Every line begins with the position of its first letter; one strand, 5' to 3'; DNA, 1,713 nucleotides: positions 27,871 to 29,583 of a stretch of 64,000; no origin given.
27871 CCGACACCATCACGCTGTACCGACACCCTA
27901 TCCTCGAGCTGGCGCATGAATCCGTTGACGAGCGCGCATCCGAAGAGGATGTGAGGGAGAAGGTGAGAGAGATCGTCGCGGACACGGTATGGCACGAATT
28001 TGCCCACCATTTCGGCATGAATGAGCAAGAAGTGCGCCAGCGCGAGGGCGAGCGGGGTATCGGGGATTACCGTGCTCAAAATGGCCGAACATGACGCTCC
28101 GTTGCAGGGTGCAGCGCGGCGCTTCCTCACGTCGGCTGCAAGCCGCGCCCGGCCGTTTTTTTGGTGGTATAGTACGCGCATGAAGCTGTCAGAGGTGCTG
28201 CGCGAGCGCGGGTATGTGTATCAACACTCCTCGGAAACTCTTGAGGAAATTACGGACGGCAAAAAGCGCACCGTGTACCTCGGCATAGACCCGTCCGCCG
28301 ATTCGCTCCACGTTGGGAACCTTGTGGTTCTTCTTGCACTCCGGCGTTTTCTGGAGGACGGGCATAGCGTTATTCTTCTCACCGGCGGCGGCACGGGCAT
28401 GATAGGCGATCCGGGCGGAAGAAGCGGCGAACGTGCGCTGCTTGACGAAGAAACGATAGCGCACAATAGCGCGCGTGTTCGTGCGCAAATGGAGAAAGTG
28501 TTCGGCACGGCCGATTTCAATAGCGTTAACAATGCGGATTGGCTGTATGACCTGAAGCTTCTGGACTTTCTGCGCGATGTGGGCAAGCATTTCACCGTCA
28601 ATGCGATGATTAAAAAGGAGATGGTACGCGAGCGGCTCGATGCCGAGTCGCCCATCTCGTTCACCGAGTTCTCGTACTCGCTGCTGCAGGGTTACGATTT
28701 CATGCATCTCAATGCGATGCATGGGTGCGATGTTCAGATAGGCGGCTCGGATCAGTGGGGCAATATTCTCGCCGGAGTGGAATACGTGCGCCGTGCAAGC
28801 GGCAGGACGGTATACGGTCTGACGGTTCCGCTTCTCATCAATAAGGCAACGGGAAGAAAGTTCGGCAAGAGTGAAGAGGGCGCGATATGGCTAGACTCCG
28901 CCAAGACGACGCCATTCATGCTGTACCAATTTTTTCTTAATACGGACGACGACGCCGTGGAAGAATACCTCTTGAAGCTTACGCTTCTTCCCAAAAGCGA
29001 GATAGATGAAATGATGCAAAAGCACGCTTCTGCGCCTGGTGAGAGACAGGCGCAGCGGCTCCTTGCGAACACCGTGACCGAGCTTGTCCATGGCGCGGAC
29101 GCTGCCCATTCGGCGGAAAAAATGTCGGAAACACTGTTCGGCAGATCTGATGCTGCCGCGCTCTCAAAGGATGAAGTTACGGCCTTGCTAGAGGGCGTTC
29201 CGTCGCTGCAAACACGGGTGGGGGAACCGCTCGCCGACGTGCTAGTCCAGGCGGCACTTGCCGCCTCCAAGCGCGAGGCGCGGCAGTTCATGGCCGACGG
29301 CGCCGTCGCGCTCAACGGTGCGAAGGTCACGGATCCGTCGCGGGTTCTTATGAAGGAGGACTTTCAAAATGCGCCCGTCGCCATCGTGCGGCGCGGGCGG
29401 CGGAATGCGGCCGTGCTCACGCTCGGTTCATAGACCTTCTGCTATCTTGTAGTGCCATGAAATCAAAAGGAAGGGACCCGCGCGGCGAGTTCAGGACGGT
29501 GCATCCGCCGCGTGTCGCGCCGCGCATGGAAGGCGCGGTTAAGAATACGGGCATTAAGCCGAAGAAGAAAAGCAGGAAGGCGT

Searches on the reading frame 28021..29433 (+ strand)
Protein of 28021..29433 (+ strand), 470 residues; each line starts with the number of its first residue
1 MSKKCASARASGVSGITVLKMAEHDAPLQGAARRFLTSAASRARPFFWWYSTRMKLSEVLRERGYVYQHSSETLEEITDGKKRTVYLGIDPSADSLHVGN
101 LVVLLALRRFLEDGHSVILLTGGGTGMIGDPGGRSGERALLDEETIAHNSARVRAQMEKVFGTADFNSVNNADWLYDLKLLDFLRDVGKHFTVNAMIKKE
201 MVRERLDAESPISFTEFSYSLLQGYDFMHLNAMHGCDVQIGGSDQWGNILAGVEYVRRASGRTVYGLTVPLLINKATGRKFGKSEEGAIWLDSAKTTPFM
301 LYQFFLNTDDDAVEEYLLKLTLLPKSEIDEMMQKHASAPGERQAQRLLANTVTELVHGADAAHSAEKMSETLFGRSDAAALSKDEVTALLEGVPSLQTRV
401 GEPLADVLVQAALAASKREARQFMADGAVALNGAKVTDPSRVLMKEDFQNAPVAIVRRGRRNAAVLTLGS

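Call 77: search_protein_families(library=pfam, proteins=[window:28021-29433:+], max_evalue=0.00001)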
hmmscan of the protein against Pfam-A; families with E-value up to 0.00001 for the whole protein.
window:28021-29433:+ (470 aa): 3 families
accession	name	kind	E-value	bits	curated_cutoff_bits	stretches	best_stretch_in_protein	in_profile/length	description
PF00579.31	tRNA-synt_1b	-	9.9e-77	258.6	21.1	1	81-373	4-291/292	tRNA synthetases class I (W and Y)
PF22421.1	SYY_C-terminal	-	8.4e-16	58.1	27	1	385-462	1-79/83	Tyrosine--tRNA ligase SYY-like C-terminal domain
PF01479.30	S4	-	5.1e-08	33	22.8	1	403-443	2-42/48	S4 domain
